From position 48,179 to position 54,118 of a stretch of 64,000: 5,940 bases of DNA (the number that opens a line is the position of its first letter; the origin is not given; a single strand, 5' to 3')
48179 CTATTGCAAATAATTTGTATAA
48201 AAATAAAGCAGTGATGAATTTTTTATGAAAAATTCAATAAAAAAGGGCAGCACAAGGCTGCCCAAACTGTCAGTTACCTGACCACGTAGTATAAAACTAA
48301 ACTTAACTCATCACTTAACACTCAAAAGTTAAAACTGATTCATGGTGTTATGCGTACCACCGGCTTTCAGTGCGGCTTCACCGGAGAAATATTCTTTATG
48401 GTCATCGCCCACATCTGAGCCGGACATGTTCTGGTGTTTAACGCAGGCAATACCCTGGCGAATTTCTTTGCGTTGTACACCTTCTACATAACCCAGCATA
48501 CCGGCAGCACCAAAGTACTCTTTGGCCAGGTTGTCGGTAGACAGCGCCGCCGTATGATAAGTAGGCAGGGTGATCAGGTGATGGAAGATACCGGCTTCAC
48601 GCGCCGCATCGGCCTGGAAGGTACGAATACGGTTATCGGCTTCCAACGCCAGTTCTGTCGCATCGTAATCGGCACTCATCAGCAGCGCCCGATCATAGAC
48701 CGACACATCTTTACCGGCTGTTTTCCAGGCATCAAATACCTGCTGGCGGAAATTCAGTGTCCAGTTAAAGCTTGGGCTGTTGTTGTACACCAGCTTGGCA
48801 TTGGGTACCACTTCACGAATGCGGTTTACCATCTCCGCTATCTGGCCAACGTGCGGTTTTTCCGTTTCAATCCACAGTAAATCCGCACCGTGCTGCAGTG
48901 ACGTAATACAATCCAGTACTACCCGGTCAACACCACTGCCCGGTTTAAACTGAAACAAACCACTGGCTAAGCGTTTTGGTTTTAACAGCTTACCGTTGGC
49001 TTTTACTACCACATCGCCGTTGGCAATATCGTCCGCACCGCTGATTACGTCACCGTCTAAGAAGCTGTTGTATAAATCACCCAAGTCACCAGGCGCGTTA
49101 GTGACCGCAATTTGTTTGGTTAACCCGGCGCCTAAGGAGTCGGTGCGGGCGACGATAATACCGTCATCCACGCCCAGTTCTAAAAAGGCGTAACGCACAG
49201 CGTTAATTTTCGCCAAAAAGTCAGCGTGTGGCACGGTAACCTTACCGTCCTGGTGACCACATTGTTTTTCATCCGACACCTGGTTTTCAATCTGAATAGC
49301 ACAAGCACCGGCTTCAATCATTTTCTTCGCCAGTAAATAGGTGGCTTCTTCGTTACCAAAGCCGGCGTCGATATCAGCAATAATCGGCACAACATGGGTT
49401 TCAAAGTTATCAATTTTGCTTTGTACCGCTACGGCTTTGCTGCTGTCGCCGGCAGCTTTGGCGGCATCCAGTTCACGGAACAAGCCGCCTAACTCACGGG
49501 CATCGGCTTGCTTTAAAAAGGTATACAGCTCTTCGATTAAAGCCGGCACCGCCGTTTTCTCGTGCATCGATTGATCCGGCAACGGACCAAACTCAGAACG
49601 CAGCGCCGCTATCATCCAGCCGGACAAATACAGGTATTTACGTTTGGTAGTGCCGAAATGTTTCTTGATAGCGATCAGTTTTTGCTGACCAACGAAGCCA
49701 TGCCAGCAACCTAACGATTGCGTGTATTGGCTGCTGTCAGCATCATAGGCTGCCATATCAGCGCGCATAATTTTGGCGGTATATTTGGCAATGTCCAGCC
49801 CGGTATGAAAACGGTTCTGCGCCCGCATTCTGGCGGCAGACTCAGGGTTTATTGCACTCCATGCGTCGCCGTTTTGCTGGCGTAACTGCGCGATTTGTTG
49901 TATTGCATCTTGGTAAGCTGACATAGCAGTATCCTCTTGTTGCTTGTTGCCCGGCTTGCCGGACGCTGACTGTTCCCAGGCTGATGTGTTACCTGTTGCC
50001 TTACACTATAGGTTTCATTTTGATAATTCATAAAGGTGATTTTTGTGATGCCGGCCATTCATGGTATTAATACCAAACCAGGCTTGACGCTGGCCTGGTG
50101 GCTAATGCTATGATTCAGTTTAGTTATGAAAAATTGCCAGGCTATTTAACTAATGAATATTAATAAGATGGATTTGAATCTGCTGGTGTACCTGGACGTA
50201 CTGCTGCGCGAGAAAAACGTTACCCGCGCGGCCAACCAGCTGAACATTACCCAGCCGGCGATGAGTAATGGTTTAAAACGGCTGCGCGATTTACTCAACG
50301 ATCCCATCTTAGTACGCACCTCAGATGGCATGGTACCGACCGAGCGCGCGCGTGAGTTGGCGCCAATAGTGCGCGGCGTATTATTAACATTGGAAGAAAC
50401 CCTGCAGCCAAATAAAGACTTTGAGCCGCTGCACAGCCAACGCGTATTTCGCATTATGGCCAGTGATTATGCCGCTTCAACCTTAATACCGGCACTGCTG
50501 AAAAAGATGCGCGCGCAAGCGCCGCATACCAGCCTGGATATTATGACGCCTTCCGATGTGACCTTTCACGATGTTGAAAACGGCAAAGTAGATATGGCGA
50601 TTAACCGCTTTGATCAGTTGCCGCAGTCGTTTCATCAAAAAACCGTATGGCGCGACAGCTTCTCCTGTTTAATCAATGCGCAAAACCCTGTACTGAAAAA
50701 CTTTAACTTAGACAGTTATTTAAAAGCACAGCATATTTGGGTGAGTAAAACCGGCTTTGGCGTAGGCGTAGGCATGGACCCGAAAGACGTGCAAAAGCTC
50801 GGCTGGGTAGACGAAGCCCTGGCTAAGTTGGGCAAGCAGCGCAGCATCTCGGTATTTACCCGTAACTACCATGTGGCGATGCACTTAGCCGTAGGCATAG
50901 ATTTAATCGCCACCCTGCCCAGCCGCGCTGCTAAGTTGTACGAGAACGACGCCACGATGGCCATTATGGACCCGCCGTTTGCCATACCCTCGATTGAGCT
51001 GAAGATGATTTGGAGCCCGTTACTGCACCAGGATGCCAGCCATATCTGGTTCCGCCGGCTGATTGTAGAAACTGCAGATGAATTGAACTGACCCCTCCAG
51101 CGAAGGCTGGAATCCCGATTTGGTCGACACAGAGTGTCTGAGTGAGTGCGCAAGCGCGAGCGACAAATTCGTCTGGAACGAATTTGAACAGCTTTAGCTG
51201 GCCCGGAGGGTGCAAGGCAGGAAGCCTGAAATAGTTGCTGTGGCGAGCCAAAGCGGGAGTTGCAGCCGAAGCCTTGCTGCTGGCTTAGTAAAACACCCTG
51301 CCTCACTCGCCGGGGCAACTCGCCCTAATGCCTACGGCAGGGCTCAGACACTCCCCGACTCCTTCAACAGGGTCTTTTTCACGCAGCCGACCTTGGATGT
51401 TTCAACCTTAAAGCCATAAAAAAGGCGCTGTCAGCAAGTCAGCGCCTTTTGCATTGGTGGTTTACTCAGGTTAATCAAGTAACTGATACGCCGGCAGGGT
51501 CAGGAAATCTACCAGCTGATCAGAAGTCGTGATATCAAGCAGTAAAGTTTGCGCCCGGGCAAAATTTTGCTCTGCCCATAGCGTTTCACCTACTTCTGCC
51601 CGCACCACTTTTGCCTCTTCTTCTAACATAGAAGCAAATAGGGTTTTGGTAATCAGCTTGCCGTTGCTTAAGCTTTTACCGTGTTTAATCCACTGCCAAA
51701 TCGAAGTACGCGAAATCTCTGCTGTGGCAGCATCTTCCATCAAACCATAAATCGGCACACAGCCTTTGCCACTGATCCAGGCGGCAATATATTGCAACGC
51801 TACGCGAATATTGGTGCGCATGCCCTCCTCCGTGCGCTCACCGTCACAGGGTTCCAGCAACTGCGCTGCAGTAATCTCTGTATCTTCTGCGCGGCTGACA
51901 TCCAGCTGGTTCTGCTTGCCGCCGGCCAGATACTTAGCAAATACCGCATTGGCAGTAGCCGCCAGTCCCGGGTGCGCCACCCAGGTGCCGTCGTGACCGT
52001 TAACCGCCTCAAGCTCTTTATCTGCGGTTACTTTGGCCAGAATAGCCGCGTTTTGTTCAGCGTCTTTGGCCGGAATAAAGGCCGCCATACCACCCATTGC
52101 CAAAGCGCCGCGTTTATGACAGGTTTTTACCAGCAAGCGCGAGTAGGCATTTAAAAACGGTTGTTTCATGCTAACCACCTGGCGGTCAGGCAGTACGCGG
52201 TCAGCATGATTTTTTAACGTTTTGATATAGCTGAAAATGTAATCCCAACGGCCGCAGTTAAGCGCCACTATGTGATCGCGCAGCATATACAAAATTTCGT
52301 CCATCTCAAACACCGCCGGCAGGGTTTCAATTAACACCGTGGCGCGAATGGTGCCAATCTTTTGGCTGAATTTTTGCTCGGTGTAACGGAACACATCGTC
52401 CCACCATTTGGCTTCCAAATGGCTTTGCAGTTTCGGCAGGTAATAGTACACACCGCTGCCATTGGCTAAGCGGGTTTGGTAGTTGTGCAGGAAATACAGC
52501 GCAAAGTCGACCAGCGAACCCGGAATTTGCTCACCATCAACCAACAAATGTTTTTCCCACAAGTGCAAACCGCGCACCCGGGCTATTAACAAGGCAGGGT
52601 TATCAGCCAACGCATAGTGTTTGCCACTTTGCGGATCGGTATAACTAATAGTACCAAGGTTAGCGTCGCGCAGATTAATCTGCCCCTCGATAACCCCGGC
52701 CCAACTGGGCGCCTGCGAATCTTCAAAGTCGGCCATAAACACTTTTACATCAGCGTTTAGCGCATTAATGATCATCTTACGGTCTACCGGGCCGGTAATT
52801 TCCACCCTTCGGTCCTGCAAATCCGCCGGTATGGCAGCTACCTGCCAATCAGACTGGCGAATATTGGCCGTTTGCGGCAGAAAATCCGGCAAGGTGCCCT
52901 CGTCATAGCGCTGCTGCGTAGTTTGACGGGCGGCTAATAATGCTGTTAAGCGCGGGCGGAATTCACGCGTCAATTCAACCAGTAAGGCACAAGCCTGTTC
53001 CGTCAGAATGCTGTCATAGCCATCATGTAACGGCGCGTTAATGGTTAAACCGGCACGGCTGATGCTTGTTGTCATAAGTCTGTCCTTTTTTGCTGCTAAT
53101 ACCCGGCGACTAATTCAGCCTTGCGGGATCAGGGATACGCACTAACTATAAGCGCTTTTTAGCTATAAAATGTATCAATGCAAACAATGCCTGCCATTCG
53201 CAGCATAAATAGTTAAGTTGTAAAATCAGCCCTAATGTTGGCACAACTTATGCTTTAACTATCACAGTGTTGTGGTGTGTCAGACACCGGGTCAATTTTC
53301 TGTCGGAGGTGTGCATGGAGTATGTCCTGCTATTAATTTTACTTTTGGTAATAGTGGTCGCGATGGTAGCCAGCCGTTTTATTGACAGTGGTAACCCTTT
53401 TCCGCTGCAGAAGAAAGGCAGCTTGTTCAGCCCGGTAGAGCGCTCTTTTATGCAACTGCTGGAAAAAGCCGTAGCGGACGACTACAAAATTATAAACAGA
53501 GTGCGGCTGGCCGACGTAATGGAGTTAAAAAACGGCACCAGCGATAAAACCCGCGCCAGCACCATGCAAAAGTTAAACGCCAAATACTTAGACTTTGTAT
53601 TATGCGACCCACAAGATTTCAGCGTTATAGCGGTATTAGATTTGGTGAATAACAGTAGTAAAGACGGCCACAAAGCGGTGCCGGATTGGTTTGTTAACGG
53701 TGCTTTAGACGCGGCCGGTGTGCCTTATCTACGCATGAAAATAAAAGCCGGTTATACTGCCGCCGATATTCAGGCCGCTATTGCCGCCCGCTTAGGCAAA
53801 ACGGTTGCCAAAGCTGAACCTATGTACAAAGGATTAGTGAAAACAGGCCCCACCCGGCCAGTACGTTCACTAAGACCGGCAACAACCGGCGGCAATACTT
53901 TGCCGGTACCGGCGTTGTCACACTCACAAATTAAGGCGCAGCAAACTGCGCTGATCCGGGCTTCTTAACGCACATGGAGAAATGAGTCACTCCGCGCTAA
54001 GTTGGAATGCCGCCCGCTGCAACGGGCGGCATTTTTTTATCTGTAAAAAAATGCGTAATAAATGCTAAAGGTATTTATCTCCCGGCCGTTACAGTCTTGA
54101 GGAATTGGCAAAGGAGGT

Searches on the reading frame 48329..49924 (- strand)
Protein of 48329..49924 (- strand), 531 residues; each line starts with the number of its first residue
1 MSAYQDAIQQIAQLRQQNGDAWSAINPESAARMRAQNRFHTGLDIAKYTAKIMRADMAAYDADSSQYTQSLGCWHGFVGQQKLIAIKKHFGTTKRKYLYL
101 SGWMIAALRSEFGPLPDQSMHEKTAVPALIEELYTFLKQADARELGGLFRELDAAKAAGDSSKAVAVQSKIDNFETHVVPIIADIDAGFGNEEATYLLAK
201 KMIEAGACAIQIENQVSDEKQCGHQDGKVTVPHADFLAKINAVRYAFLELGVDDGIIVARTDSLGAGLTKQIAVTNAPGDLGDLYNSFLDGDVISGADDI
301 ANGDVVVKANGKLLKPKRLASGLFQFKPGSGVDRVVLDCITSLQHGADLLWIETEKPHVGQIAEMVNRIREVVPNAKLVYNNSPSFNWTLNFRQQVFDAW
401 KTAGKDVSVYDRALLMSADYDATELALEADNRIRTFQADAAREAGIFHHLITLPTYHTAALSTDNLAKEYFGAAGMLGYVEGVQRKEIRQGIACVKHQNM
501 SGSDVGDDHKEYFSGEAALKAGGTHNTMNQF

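Call 7: search_protein_families(library=pfam, proteins=[window:48329-49924:-])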
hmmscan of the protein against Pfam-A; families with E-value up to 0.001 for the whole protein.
window:48329-49924:- (531 aa): 2 families
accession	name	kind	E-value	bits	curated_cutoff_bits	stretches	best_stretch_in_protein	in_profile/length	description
PF00463.27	ICL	-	4.2e-46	158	26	3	98-269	81-239/526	Isocitrate lyase family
PF13714.12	PEP_mutase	-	1.7e-11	44.6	31.5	1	174-267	65-151/240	Phosphoenolpyruvate phosphomutase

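Call 8: search_protein_families(library=ncbifam, proteins=[window:48329-49924:-])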
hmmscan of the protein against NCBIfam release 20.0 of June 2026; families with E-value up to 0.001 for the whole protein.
window:48329-49924:- (531 aa): 8 families
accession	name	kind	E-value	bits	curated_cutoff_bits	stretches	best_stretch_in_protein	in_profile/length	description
NF005074.0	PRK06498.1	equivalog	0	1053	446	1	1-531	1-530/531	isocitrate lyase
TIGR01346.1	isocit_lyase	equivalog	3.2e-55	187.6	275.9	3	62-269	55-240/527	isocitrate lyase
NF011645.0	PRK15063.1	equivalog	1.1e-48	166.2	562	3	19-268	20-236/430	isocitrate lyase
TIGR02317.1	prpB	equivalog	2.6e-16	59.7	354.4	1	176-272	71-164/285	methylisocitrate lyase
NF008455.0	PRK11320.1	equivalog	3.7e-13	49.3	353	1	178-272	80-171/295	methylisocitrate lyase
TIGR02319.1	CPEP_Pphonmut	equivalog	3.4e-08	33.1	420.05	1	176-264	75-159/294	carboxyvinyl-carboxyphosphonate phosphorylmutase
TIGR02321.1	Pphn_pyruv_hyd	equivalog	3.3e-07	29.7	374.4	1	176-275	73-170/290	phosphonopyruvate hydrolase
TIGR02320.1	PEP_mutase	equivalog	1.1e-05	24.6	319.55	1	174-269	73-166/284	phosphoenolpyruvate mutase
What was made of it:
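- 48329..49924 (-): Isocitrate lyase gene, the conserved right flank. NCBIfam PRK06498, 1053 bits (call 8).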

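Call 17: find_encoding_contigs(protein=window:48329-49924:-, flank=10000, max_places=10)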
Protein window:48329-49924:- (531 aa): no gene with exactly this product is on record in the collection.
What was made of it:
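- Tried and rejected: It was not on record (call 17), so no conspecific genomes could be retrieved that way.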

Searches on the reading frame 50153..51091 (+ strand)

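Call 60: search_protein_families(library=pfam, proteins=[window:50153-51091:+], max_evalue=0.00001)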
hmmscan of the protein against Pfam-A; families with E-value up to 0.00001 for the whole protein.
window:50153-51091:+ (312 aa): 2 families
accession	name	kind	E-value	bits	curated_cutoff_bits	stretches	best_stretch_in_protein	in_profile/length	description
PF00126.33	HTH_1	-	9.7e-16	57.9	26.6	1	8-67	1-60/60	Bacterial regulatory helix-turn-helix protein, lysR family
PF03466.25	LysR_substrate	-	1.7e-15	57.4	28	1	96-307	5-207/209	LysR substrate binding domain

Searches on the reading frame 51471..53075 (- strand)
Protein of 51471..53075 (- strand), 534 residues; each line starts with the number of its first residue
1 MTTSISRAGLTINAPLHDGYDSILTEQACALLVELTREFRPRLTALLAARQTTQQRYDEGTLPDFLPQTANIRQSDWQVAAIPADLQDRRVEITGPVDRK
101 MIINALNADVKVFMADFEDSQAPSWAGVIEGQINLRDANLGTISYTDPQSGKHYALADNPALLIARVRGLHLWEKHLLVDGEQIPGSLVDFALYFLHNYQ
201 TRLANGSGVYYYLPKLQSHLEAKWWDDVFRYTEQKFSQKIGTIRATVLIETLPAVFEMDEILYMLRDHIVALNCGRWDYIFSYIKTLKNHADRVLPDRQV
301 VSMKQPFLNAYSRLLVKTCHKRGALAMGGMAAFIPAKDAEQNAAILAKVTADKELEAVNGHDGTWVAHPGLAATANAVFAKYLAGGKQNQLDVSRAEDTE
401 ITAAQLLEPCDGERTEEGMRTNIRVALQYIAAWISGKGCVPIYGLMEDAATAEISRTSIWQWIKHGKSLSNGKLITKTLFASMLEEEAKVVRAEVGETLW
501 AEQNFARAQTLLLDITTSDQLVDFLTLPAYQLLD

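Call 60: search_protein_families(library=pfam, proteins=[window:51471-53075:-], max_evalue=0.00001)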
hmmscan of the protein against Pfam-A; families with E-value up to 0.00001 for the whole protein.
window:51471-53075:- (534 aa): 3 families
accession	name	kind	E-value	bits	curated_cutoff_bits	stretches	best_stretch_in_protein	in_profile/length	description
PF01274.28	MS_TIM-barrel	-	9.8e-103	342.9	26.4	1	163-408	2-247/248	Malate synthase, TIM barrel domain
PF20659.2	MS_C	-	9.8e-42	142.6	23.1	1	413-532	1-117/118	Malate synthase, C-terminal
PF20656.2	MS_N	-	1.8e-16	59.8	23.5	1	10-70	3-63/64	Malate synthase, N-terminal domain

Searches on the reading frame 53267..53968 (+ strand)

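Call 60: search_protein_families(library=pfam, proteins=[window:53267-53968:+], max_evalue=0.00001)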
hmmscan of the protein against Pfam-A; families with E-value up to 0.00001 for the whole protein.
window:53267-53968:+ (233 aa): 1 family
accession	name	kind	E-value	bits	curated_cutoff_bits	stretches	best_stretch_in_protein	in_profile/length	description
PF10881.14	DUF2726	-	1.5e-31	109.2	24.7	1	52-173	3-124/126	Protein of unknown function (DUF2726)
